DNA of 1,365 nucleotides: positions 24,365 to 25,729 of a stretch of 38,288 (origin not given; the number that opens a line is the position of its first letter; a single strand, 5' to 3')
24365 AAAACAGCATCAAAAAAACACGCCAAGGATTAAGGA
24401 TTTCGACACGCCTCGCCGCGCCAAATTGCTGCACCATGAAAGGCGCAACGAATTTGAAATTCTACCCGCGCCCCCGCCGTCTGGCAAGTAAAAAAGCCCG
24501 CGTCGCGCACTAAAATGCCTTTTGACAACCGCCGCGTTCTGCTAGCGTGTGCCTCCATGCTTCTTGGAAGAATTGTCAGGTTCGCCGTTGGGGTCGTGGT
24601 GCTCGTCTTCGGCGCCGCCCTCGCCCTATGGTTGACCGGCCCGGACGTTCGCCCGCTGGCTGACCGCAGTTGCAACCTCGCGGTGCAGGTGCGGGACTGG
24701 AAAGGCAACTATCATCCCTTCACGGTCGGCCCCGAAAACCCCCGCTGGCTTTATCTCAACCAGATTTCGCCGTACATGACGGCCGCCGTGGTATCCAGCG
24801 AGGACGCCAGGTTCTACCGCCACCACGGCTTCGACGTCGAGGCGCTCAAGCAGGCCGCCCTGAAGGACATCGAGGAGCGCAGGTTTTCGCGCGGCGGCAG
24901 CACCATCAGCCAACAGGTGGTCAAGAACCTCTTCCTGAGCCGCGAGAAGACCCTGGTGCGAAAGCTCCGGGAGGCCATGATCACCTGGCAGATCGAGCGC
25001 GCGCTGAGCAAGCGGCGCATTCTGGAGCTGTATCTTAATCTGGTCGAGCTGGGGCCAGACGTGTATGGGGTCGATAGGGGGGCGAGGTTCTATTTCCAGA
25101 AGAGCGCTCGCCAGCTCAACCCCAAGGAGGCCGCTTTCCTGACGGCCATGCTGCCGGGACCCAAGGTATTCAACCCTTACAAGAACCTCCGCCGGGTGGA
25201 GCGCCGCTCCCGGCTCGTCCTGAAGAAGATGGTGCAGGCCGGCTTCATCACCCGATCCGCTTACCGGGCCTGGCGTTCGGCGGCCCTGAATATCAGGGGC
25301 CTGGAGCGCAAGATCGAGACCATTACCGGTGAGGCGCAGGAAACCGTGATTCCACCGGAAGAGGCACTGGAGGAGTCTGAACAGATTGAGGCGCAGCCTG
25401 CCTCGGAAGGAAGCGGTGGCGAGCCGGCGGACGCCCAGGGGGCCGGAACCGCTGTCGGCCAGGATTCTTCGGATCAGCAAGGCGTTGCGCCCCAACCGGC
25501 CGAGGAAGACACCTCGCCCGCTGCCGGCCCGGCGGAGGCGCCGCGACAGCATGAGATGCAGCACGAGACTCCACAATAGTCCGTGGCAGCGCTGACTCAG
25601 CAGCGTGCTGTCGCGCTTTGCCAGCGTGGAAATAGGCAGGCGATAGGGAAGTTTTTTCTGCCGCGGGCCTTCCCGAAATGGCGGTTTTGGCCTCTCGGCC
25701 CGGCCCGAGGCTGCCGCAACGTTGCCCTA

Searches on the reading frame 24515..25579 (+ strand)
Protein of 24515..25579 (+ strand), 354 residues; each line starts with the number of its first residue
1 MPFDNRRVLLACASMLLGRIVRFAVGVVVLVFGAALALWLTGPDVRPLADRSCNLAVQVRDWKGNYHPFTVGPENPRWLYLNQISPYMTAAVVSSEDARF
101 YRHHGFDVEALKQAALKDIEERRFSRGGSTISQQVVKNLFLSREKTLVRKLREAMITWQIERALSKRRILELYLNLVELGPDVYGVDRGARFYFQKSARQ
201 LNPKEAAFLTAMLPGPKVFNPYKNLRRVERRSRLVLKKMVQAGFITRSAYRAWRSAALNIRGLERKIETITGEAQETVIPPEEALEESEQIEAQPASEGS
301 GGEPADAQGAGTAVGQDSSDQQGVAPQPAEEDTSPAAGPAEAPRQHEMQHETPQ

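Call 50: search_protein_families(library=padloc, proteins=[window:24515-25579:+], max_evalue=0.0001)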
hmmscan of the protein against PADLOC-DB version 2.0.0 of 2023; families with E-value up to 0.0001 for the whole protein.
window:24515-25579:+ (354 aa): 0 families

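Call 51: search_protein_families(library=pfam, proteins=[window:24515-25579:+], max_evalue=0.0001)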
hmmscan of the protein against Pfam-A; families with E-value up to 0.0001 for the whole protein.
window:24515-25579:+ (354 aa): 1 family
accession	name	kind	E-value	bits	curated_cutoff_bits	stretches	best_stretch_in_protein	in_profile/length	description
PF00912.28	Transgly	-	3.7e-60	202.8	27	1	73-239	11-177/178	Transglycosylase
